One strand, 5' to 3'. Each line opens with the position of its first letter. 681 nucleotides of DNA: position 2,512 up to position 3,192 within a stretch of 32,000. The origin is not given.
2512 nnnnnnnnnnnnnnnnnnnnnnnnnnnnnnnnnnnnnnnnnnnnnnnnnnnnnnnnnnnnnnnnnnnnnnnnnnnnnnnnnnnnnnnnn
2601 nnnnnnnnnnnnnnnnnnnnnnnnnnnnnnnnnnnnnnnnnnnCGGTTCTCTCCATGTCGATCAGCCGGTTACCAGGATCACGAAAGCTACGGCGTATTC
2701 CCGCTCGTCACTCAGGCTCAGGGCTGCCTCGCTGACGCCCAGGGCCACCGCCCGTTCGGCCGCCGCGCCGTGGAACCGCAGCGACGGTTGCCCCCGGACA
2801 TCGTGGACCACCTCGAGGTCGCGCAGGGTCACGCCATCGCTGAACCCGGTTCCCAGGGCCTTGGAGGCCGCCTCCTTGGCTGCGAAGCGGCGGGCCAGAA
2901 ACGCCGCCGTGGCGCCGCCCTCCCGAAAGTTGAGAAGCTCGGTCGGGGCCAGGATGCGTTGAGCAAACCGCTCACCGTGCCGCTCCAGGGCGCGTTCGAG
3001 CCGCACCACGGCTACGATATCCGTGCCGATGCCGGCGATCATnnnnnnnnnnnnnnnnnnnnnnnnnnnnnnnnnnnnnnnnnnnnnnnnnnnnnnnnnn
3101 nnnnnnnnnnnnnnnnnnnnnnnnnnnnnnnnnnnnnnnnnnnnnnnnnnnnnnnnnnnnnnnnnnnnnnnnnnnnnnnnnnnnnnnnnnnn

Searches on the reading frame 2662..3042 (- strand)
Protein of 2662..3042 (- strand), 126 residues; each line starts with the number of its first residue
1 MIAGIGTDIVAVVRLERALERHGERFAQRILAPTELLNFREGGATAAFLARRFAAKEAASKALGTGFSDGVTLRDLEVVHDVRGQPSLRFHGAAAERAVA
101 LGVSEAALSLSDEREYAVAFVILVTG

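Call 46: search_protein_families(library=pfam, proteins=[window:2662-3042:-], max_evalue=0.00001)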
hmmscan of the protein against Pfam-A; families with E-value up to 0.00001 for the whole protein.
window:2662-3042:- (126 aa): 1 family
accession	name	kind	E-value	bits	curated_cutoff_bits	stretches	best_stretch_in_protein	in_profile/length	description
PF01648.25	ACPS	-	1.8e-20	73.4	25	1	4-120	1-110/111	4'-phosphopantetheinyl transferase superfamily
